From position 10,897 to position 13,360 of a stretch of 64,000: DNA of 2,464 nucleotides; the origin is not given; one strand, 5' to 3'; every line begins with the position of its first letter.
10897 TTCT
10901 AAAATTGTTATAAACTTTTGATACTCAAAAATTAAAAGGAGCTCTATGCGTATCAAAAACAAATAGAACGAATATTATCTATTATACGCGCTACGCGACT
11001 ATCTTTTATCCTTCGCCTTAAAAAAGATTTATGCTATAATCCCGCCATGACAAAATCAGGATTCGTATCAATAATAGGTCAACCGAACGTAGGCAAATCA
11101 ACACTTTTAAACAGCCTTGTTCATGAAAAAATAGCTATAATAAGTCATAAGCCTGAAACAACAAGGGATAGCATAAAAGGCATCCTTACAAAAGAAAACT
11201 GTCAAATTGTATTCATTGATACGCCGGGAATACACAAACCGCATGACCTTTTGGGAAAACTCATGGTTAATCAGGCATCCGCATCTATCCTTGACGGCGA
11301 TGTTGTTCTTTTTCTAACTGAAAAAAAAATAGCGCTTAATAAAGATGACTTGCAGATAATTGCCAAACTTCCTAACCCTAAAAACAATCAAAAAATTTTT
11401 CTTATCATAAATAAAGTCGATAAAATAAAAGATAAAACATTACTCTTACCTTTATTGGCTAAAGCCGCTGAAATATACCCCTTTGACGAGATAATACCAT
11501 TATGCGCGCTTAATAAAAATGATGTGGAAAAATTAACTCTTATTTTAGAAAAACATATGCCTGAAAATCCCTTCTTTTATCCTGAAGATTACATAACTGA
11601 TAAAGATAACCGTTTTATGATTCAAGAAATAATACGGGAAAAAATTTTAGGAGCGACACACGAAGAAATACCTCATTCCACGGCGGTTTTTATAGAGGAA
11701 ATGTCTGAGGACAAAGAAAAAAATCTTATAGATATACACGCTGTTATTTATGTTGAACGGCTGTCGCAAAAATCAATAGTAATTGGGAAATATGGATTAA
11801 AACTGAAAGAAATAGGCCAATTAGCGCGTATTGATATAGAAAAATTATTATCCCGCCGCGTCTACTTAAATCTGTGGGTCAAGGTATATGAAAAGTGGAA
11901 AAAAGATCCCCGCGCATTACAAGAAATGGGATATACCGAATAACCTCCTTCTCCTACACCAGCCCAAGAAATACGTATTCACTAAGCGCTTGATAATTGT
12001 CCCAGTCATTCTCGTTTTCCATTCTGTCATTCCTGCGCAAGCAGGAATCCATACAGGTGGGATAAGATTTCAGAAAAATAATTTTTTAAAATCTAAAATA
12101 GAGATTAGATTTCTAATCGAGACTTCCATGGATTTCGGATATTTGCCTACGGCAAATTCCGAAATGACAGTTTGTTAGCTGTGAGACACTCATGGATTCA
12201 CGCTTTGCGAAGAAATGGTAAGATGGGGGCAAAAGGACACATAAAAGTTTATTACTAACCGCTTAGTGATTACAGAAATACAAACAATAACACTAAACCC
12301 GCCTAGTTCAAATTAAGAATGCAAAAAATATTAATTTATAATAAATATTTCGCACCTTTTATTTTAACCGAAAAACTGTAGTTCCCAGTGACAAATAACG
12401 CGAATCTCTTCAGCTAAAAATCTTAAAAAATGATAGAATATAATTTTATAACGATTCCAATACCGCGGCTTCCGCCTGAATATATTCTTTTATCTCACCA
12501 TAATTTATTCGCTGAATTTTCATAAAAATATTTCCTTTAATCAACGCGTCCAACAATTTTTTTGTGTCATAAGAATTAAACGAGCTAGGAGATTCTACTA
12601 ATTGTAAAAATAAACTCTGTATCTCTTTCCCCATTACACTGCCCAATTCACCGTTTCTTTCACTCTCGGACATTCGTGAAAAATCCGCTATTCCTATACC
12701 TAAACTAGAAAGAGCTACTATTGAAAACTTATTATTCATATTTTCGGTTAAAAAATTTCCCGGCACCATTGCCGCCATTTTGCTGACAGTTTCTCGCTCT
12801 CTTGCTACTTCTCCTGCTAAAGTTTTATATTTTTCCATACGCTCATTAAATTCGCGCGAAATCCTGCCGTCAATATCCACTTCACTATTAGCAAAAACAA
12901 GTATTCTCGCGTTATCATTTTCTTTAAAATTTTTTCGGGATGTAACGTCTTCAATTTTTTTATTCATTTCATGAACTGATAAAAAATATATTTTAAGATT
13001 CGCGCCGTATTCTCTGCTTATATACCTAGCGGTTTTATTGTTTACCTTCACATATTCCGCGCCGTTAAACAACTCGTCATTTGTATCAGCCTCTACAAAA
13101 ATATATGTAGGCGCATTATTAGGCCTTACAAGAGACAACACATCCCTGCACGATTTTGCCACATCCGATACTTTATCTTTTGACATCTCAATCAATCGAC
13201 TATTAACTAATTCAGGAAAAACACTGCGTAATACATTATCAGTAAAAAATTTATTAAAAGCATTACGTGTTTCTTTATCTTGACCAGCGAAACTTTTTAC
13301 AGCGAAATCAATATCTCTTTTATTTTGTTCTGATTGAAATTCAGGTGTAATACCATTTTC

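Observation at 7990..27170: Three large anchor-bearing enzymes with different chemistries share one unrecognised C-terminal domain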

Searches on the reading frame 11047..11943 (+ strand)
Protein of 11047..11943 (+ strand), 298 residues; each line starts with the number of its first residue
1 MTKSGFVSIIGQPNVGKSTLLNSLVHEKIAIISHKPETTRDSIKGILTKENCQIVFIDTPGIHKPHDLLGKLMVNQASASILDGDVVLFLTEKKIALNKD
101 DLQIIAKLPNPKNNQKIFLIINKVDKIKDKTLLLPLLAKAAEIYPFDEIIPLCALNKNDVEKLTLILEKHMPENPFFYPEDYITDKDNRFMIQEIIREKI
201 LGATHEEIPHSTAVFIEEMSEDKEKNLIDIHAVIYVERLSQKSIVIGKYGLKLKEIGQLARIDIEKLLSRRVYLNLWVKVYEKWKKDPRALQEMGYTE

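Call 12: find_encoding_contigs(protein=window:11047-11943:+, flank=10000, max_places=5)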
Protein window:11047-11943:+ (298 aa): no gene with exactly this product is on record in the collection.

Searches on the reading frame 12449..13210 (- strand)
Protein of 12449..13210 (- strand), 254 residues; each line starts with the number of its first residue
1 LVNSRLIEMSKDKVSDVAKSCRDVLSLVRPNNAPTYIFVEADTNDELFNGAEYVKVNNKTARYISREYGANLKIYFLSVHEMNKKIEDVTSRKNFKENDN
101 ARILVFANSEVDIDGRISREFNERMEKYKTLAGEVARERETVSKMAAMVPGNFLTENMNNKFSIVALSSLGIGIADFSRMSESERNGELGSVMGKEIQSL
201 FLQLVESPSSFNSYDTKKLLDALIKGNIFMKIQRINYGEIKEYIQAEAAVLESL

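Call 47: predict_structure(alignment_id=A2)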
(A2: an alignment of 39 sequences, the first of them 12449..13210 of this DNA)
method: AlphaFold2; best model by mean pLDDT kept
length: 254 residues; sequences in the alignment: 39
mean_pLDDT: 90.4   pTM: 0.87
mean pLDDT of the five models: 90.4, 88.3, 86.8, 86.2, 85.6
residues with pLDDT >= 90: 175; 70-90: 69; 50-70: 10; < 50: 0
segments of 3 or more residues with pLDDT < 50: none
pLDDT, mean of each block of 10 residues (from residue 1): 78 93 97 94 91 93 96 95 93 92 93 78 84 65 84 88 95 96 96 98 96 96 93 90 89 88
secondary structure, 60 per line:
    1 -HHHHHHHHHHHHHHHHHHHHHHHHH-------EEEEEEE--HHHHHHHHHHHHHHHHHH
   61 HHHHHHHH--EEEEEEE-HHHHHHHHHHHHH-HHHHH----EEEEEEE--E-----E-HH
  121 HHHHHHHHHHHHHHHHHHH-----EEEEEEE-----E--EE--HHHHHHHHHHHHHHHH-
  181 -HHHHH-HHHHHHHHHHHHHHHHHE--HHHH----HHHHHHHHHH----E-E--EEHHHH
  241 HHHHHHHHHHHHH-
elements in order: H2-26 E34-40 H43-68 E71-77 H79-91 H93-97 E102-108 H119-139 E145-151 H164-179 H182-186 H188-204 H208-211 H216-225 H237-253

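Call 49: fold_search(model_id=the predicted structure, library=pdb)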
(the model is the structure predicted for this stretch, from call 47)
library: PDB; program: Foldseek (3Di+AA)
matches with E <= 10: 1233; with E <= 0.001: 0
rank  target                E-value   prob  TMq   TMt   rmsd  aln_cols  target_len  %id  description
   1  9pep_B                1.6e-03  1.00  0.26  0.16   6.9       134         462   14  Crystal structure of holo-pvspha (released 2026-03-11)
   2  9pep_E                2.1e-03  1.00  0.28  0.17   6.5       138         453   14  Crystal structure of holo-pvspha (released 2026-03-11)
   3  9pep_A                4.0e-03  0.99  0.28  0.17   6.6       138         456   15  Crystal structure of holo-pvspha (released 2026-03-11)
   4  9pep_F                5.0e-03  0.99  0.26  0.16   6.9       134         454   14  Crystal structure of holo-pvspha (released 2026-03-11)
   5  9dos_D                5.3e-03  0.98  0.26  0.16   7.1       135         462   13  Crystal structure of sphA with hydroVGQ (released 2025-10-22)
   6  9ds0_A                5.9e-03  0.98  0.27  0.16   6.9       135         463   14  Crystal structure of sphA with MeVGQ (released 2025-10-22)
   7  9ds0_C                7.5e-03  0.99  0.28  0.17   6.6       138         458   14  Crystal structure of sphA with MeVGQ (released 2025-10-22)
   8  9dri_B                7.9e-03  0.98  0.27  0.17   6.8       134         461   12  Crystal structure of SphA in complex with VGQ intermedaite (released 2025-10-22)
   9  9dri_C                8.4e-03  0.96  0.25  0.16   7.0       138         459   14  Crystal structure of SphA in complex with VGQ intermedaite (released 2025-10-22)
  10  9pep_C                9.4e-03  0.98  0.28  0.17   6.5       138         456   15  Crystal structure of holo-pvspha (released 2026-03-11)
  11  9pep_D                1.1e-02  0.98  0.28  0.17   6.6       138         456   15  Crystal structure of holo-pvspha (released 2026-03-11)
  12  8ik1_A                1.1e-02  0.41  0.22  0.25  15.3       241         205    7  EstL5 in complex of PMSF (released 2023-03-29)
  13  9dos_A                1.3e-02  0.92  0.26  0.16   8.7       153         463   10  Crystal structure of sphA with hydroVGQ (released 2025-10-22)
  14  7wr0                  1.4e-02  0.84  0.33  0.35  10.3       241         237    9  P32 of caspase-4 C258A mutant (released 2023-01-25)
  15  3qi7_B                1.6e-02  0.60  0.25  0.19  16.7       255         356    8  Crystal structure of a Putative transcriptional regulator (YP_001089212.1) from Clostridium difficile 630 at 1.86 A re (released 2011-03-23)
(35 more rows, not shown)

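Call 85: search_solved_structures(query=A2, max_evalue=1)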
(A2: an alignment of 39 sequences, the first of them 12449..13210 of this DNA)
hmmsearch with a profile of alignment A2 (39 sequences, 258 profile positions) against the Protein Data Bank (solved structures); distinct sequences matched with E-value up to 1: 9.
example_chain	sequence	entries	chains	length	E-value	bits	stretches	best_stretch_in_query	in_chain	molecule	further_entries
7ue2_A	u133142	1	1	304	7.6e-09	39.1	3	91-203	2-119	RPB_PLP3_R6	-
4hhu_A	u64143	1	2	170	0.00049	23.4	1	17-110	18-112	OR280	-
4ixj_A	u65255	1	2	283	0.003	20.8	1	97-224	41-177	Fimbrial protein (Pilin)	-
2kpo_A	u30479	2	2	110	0.033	17.4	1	95-155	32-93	rossmann 2x2 fold protein | De novo designed rossmann 2x2 fold protein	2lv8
1ass_A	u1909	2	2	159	0.065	16.4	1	14-75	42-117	THERMOSOME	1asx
6kdd_A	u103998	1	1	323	0.16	15.1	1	27-129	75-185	Endoglucanase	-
7bqe_A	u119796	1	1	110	0.28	14.4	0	192-234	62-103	NF3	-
9nzh_A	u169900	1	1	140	0.32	14.1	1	51-107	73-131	Amylin-NHO-18 Binder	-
4rxm_A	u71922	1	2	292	0.82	12.8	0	26-152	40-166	Possible sugar ABC superfamily ATP binding cassette transporter, binding protein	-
